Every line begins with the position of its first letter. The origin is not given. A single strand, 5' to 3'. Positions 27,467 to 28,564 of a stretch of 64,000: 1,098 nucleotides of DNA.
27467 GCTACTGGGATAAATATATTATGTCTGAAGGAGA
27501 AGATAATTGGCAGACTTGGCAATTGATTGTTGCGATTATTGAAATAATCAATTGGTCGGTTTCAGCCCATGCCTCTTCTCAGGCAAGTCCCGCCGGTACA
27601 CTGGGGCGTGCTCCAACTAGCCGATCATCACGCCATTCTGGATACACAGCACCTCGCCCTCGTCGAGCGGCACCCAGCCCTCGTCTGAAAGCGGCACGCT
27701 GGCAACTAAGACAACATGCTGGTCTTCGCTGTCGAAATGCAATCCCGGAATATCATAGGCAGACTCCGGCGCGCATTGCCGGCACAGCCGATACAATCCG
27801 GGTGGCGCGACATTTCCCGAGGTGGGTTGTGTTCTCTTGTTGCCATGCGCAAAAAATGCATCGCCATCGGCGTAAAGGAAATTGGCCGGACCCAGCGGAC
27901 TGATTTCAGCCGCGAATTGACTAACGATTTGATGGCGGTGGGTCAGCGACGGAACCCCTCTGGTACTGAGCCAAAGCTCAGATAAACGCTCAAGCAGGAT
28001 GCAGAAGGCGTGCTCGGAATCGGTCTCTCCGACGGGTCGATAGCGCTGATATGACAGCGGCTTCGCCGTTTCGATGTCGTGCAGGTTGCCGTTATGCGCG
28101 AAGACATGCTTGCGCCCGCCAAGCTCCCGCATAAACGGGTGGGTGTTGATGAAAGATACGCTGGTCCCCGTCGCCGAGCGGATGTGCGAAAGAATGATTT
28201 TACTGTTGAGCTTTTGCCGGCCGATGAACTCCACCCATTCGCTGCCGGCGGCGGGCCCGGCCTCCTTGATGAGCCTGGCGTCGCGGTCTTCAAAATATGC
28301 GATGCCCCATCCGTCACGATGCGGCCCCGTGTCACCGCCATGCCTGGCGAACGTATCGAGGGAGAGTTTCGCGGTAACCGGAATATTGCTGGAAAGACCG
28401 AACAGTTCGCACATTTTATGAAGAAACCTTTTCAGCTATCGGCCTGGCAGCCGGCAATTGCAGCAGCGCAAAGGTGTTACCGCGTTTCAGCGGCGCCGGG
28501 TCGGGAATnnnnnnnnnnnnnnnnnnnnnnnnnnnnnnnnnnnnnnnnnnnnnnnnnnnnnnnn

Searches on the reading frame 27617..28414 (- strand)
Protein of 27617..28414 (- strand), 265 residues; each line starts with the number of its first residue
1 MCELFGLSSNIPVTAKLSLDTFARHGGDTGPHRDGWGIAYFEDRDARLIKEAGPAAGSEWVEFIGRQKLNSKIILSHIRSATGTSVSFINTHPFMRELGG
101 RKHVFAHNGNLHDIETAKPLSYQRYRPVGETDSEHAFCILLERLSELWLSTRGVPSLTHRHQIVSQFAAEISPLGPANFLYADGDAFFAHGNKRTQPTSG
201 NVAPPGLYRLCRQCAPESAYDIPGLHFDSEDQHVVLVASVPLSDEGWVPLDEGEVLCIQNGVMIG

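Call 5: search_protein_families(library=pfam, proteins=[window:27617-28414:-], max_evalue=0.01)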
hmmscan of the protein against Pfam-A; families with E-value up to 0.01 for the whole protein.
window:27617-28414:- (265 aa): 2 families
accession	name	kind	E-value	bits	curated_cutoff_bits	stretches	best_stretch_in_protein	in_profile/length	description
PF13230.11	GATase_4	-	1.8e-64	217.7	23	1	1-263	1-253/272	Glutamine amidotransferases class-II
PF13522.11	GATase_6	-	0.00084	19.8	27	1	71-142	10-78/130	Glutamine amidotransferase domain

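Call 6: search_protein_families(library=ncbifam, proteins=[window:27617-28414:-], max_evalue=0.01)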
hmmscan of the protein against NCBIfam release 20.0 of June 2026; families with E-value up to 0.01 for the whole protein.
window:27617-28414:- (265 aa): 4 families
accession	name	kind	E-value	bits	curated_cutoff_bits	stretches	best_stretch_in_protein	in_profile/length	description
TIGR03442.1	TIGR03442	equivalog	3.6e-12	46.1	218.65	1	34-259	43-242/251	ergothioneine biosynthesis protein EgtC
TIGR01135.1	glmS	equivalog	7.6e-05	21.4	418.05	1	34-137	29-129/607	glutamine--fructose-6-phosphate transaminase (isomerizing)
TIGR01134.1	purF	equivalog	0.00024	20.6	350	1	66-140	59-134/432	amidophosphoribosyltransferase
NF001484.0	PRK00331.1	subfamily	0.00043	18.8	381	1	34-139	30-132/601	isomerizing glutamine--fructose-6-phosphate transaminase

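Call 22: find_homologous_proteins(query=window:27617-28414:-, max_evalue=1e-10)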
Query window:27617-28414:- (265 aa): 3984 proteins with E <= 1e-10 among 4841 candidates; the best 120 are listed.
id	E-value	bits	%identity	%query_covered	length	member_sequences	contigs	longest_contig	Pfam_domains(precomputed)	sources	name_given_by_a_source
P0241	5.8e-159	546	91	100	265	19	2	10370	PF13230.12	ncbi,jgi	-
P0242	5.0e-140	484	78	100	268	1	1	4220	PF13230.12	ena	-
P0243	5.3e-136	471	76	100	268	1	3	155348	PF13230.12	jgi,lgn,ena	-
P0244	5.2e-133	461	76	100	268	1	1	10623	PF13230.12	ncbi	ncbi:MAG: class II glutamine amidotransferase [Alphaproteobacteria bacterium]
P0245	2.4e-129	449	74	98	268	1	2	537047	PF13230.12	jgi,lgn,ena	-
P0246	5.7e-128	444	72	100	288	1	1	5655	PF13230.12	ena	-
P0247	1.2e-124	433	70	98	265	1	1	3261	PF13230.12,PF13522.12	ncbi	ncbi:MAG: class II glutamine amidotransferase [Alphaproteobacteria bacterium]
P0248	2.3e-115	403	66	98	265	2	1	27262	PF13230.12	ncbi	-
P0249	1.6e-110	387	63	98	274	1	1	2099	PF13230.12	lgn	-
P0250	1.4e-104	367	60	100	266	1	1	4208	PF13230.12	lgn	-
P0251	5.7e-104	365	61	100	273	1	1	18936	PF13230.12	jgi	jgi:predicted glutamine amidotransferase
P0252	4.9e-102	359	60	100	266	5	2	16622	PF13230.12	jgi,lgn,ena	-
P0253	2.9e-100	353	60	99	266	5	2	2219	PF13230.12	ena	-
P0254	6.0e-97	342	59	99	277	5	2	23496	PF13230.12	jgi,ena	-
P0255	1.1e-93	332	57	98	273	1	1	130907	PF13230.12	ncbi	-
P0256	3.5e-93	330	57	100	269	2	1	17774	PF13230.12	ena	-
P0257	3.6e-93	330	57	100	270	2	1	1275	PF13230.12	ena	-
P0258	9.6e-93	329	57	100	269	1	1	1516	PF13230.12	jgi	jgi:predicted glutamine amidotransferase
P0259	1.4e-92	328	57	98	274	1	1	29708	PF13230.12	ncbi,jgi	-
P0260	1.6e-92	328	56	100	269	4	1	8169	PF13230.12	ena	-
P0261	3.7e-91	323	57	100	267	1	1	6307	PF13230.12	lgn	-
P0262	1.3e-90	322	55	100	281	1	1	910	PF13230.12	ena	-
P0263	2.7e-90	321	55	100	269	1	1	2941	PF13230.12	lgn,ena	-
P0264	1.1e-89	319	56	100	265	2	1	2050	PF13230.12,PF13522.12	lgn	-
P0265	1.1e-89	319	56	100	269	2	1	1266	PF13230.12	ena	-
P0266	1.3e-89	318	56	98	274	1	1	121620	PF13230.12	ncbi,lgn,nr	ncbi:MAG: class II glutamine amidotransferase [Gammaproteobacteria bacterium]|nr:class II glutamine 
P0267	3.8e-89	317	56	98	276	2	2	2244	PF13230.12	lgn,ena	-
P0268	4.6e-89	317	55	100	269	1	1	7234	PF13230.12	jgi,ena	-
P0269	5.4e-89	316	56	99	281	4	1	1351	PF13230.12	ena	-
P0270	8.6e-89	316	56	99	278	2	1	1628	PF13230.12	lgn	-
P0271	9.0e-89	316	55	98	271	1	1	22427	PF13230.12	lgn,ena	-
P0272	1.7e-88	315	54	100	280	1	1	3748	PF13230.12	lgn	-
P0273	2.2e-88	314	54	100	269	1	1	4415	PF13230.12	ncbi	-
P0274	2.5e-88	314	54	100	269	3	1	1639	PF13230.12,PF13522.12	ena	-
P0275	6.8e-88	313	57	98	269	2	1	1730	PF13230.12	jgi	jgi:predicted glutamine amidotransferase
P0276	9.2e-88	312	54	99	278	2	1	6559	PF13230.12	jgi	-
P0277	1.1e-87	312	57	95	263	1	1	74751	PF13230.12,PF13522.12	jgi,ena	-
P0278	4.6e-87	310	54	100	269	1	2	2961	PF13230.12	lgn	-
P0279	7.3e-87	309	53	100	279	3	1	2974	PF13230.12,PF13522.12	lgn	-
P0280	9.0e-87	309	54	100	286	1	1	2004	PF13230.12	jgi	jgi:glutamine amidotransferase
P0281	9.0e-87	309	55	100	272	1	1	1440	PF13230.12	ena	-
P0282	9.9e-87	309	53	100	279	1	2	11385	PF13230.12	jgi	jgi:glutamine amidotransferase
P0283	1.4e-86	308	55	100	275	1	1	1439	PF13230.12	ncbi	-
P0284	1.8e-86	308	55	98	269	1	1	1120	PF13230.12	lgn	-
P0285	1.9e-86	308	54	100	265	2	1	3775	PF13230.12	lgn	-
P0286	2.0e-86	308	52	100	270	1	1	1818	PF13230.12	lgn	-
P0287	2.7e-86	307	54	100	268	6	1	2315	PF13230.12,PF13522.12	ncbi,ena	-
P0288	4.8e-86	307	53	100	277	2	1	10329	PF13230.12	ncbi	-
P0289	1.1e-85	306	53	98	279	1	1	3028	PF13230.12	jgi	jgi:glutamine amidotransferase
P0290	1.2e-85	305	51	100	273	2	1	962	PF13230.12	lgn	-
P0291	1.4e-85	305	54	100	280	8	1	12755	PF13230.12,PF13522.12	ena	-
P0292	1.4e-85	305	54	100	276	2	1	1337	PF13230.12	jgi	-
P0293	1.5e-85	305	56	100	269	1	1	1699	PF13230.12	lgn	-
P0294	1.9e-85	305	53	100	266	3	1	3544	PF13230.12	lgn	-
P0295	2.4e-85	304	56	100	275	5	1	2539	PF13230.12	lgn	-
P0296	2.7e-85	304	54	100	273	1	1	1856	PF13230.12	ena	-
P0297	3.0e-85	304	53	99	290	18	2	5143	PF13230.12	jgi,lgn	jgi:glutamine amidotransferase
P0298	3.2e-85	304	51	100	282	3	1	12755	PF13230.12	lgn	-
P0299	4.4e-85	304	53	100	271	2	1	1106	PF13230.12,PF13522.12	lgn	-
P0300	5.1e-85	303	53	98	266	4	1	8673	PF13230.12,PF13522.12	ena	-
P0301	5.4e-85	303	52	98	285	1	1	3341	PF13230.12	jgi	jgi:predicted glutamine amidotransferase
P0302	6.6e-85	303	54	98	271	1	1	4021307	PF13230.12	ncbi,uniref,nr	ncbi:class II glutamine amidotransferase [Magnetospira sp. QH-2]|uniref:class II glutamine amidotran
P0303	7.7e-85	303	54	99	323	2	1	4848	PF13230.12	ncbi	-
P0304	8.3e-85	303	52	100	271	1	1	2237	PF13230.12,PF13522.12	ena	-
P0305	9.0e-85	302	55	97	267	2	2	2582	PF13230.12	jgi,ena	-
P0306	1.1e-84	302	53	99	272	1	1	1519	PF13230.12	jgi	jgi:glutamine amidotransferase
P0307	1.2e-84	302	53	100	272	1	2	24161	PF13230.12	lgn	-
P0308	1.4e-84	302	52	100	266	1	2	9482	PF13230.12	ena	-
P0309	1.6e-84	302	53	100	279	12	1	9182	PF13230.12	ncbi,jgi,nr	ncbi:MAG: class II glutamine amidotransferase [Chloroflexi bacterium]|jgi:predicted glutamine amidot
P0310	1.6e-84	302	54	100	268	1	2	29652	PF13230.12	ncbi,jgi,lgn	-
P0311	1.7e-84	302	53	100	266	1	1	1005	PF13230.12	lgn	-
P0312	1.7e-84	302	53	98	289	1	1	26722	PF13230.12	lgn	-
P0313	1.7e-84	302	55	100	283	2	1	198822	PF13230.12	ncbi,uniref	ncbi:class II glutamine amidotransferase [Halomonas sp. GXIMD04776]|uniref:class II glutamine amidot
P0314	1.9e-84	301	55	99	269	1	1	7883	PF13230.12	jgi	-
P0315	2.4e-84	301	54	100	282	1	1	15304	PF13230.12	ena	-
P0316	2.9e-84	301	54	100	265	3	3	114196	PF13230.12,PF13522.12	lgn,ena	-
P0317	3.1e-84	301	53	98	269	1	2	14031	PF13230.12,PF13522.12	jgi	-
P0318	3.3e-84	301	54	100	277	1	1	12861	PF13230.12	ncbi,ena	-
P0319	3.4e-84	301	52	100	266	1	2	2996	PF13230.12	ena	-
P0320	3.6e-84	301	50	100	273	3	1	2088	PF13230.12,PF13522.12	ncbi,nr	ncbi:MAG: class II glutamine amidotransferase [Acidobacteria bacterium]|nr:class II glutamine amidot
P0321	4.2e-84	300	50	100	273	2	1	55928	PF13230.12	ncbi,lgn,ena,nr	ncbi:MAG: class II glutamine amidotransferase [Desulfobulbaceae bacterium]|nr:class II glutamine ami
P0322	4.4e-84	300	55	100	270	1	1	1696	PF13230.12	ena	-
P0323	4.7e-84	300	54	100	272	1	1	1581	PF13230.12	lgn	-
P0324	4.8e-84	300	54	98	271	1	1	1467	PF13230.12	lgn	-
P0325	5.4e-84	300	54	98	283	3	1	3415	PF13230.12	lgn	-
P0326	5.6e-84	300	49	100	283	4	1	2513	PF13230.12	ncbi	-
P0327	6.2e-84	300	51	100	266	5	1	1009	PF13230.12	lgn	-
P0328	7.3e-84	300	53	100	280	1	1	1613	PF13230.12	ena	-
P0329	7.9e-84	299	53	100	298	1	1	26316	PF13230.12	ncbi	-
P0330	8.9e-84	299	54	100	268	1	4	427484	PF13230.12,PF13522.12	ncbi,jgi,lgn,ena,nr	ncbi:MAG: class II glutamine amidotransferase [Sedimenticola sp.]|jgi:glutamine amidotransferase|nr:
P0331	8.9e-84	299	54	98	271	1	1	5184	PF13230.12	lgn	-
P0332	1.1e-83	299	53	100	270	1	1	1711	PF13230.12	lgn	-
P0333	1.1e-83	299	53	100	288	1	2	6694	PF13230.12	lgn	-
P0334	1.2e-83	299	54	98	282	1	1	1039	PF13230.12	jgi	-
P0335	1.3e-83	299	55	99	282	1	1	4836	PF13230.12,PF13522.12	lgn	-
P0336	1.4e-83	299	49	100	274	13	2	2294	PF13230.12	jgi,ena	-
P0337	1.4e-83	299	51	100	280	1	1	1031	PF13230.12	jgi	jgi:glutamine amidotransferase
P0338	1.5e-83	298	52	100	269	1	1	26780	PF13230.12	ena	-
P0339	1.7e-83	298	53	100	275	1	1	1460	PF13230.12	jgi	jgi:predicted glutamine amidotransferase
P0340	1.7e-83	298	52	100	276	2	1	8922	PF13230.12,PF13522.12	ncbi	ncbi:MAG: class II glutamine amidotransferase [Pseudomonadota bacterium]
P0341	1.8e-83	298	52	100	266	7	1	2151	PF13230.12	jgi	-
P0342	1.8e-83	298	53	98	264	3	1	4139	PF13230.12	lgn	-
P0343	1.8e-83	298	56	98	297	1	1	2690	PF13230.12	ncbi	-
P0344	1.8e-83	298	54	98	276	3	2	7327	PF13230.12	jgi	jgi:predicted glutamine amidotransferase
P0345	1.9e-83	298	52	100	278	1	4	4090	PF13230.12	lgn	-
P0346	2.1e-83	298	56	100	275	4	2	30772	PF13230.12,PF13522.12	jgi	jgi:glutamine amidotransferase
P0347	2.1e-83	298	51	100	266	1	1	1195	PF13230.12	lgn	-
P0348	2.4e-83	298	53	99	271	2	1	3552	PF13230.12,PF13522.12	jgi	-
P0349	2.5e-83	298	55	100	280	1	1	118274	PF13230.12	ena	-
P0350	2.8e-83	298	55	100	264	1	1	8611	PF13230.12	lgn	-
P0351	2.8e-83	298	51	100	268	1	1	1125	PF13230.12,PF13522.12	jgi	jgi:predicted glutamine amidotransferase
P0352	2.9e-83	298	53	100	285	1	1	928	PF13230.12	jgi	-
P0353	3.0e-83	297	53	96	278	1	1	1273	PF13230.12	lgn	-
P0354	3.3e-83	297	51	99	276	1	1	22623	PF13230.12,PF13522.12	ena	-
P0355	3.7e-83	297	52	98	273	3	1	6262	PF13230.12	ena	-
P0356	3.7e-83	297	54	99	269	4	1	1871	PF13230.12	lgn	-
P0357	3.7e-83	297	52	100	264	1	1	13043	PF13230.12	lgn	-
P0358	3.8e-83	297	51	98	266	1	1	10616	PF13230.12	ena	-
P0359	3.8e-83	297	52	100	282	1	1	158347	PF13230.12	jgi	jgi:glutamine amidotransferase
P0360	3.9e-83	297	52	100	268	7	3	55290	PF13230.12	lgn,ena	-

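Call 23: find_encoding_contigs(protein=P0241, flank=6000, max_places=3)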
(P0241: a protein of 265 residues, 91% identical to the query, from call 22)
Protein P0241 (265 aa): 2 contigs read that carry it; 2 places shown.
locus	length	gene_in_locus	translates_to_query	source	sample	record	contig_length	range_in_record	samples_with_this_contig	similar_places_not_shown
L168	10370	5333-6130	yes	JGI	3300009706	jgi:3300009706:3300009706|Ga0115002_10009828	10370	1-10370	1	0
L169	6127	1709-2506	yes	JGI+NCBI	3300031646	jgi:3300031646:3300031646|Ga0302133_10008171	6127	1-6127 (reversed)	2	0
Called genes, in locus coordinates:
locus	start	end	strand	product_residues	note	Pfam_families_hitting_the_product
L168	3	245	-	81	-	?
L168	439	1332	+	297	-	PF02126:PTE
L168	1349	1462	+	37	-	-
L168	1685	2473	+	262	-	PF00106:adh_short, PF08659:KR (weak), PF13561:adh_short_C2, PF23441:SDR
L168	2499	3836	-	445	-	PF00916:Sulfate_transp, PF01740:STAS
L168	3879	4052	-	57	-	PF00916:Sulfate_transp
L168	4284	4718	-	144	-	PF04075:F420H2_quin_red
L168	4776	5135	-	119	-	PF07883:Cupin_2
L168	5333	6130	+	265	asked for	PF13230:GATase_4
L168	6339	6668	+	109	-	-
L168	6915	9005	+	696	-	PF05378:Hydant_A_N, PF01968:Hydantoinase_A, PF19278:Hydant_A_C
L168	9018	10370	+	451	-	?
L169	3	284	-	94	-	?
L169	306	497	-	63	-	PF00916:Sulfate_transp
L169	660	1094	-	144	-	PF04075:F420H2_quin_red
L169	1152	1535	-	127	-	PF07883:Cupin_2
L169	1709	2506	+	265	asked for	PF13230:GATase_4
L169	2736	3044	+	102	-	-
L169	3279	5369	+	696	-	PF05378:Hydant_A_N, PF01968:Hydantoinase_A, PF19278:Hydant_A_C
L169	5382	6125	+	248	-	?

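Call 24: find_encoding_contigs(protein=P0243, flank=6000, max_places=2)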
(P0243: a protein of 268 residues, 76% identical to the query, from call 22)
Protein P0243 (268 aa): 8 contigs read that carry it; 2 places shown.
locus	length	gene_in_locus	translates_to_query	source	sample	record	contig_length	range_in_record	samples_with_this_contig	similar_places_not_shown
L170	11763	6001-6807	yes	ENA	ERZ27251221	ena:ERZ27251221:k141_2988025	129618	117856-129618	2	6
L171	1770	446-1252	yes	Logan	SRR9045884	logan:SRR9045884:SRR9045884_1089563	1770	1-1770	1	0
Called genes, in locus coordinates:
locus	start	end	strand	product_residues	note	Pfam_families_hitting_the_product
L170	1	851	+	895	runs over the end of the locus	PF02629:CoA_binding (weak), PF13380:CoA_binding_2, PF00549:Ligase_CoA (faint), PF13607:Succ_CoA_lig, PF19045:Ligase_CoA_2 (weak), PF13549:ATP-grasp_5, PF13302:Acetyltransf_3 (weak), PF00583:Acetyltransf_1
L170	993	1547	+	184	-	-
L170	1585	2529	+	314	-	PF04055:Radical_SAM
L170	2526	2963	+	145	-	-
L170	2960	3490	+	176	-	PF03773:ArsP_1 (weak)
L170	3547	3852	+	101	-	PF02579:Nitro_FeMo-Co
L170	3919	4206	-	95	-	PF22277:EncFtn-like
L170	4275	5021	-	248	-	PF02535:Zip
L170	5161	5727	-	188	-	PF02535:Zip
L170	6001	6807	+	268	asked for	PF13230:GATase_4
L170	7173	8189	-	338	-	PF00274:Glycolytic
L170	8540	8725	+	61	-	-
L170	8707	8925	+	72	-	-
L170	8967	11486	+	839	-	PF00690:Cation_ATPase_N, PF00122:E1-E2_ATPase, PF00702:Hydrolase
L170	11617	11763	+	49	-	?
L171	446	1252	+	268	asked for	PF13230:GATase_4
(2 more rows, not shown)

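Call 25: find_encoding_contigs(protein=P0245, flank=6000, max_places=2)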
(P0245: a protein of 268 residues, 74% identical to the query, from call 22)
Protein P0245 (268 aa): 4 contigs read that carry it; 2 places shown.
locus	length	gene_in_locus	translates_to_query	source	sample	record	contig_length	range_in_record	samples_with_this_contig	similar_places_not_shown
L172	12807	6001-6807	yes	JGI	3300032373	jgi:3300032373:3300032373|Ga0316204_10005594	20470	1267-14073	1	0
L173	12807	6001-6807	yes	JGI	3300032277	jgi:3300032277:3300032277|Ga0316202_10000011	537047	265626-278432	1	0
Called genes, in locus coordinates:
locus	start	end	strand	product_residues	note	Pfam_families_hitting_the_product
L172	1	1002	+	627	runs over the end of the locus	PF03717:PBP_dimer, PF00905:Transpeptidase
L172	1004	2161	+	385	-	PF01098:FTSW_RODA_SPOVE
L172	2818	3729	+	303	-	PF00226:DnaJ, PF01556:DnaJ_C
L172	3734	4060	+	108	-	PF13591:MerR_2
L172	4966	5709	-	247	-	PF02535:Zip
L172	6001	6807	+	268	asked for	PF13230:GATase_4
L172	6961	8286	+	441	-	PF00324:AA_permease, PF13520:AA_permease_2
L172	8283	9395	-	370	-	PF12679:ABC2_membrane_2, PF12698:ABC2_membrane_3, PF01061:ABC2_membrane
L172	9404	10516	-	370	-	PF12679:ABC2_membrane_2, PF12698:ABC2_membrane_3, PF01061:ABC2_membrane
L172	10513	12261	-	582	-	PF00005:ABC_tran, PF04310:MukB (faint), PF13555:AAA_29 (faint), PF13304:AAA_21 (faint), PF00005:ABC_tran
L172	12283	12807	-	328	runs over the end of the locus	PF25919:BSH_CusB (faint), PF25973:BSH_CzcB (weak), PF25984:BSH_YknX (weak), PF25881:HH_YBHG, PF25876:HH_MFP_RND (weak), PF25954:Beta-barrel_RND_2, PF25990:Beta-barrel_YknX (weak)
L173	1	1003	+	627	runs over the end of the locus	PF03717:PBP_dimer, PF00905:Transpeptidase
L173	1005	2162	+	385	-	PF01098:FTSW_RODA_SPOVE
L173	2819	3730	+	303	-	PF00226:DnaJ, PF01556:DnaJ_C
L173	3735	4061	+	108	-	PF13591:MerR_2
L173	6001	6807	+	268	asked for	PF13230:GATase_4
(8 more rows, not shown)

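Call 30: search_solved_structures(query=window:27617-28414:-, max_evalue=0.01)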
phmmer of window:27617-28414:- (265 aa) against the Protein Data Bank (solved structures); distinct sequences matched with E-value up to 0.01: 2.
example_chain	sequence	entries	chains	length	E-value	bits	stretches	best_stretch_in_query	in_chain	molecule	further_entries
1te5_A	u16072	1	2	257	3.8e-41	144.6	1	1-256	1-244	conserved hypothetical protein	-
3mdn_A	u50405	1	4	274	2.9e-07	33.4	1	29-142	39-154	Glutamine aminotransferase class-II domain protein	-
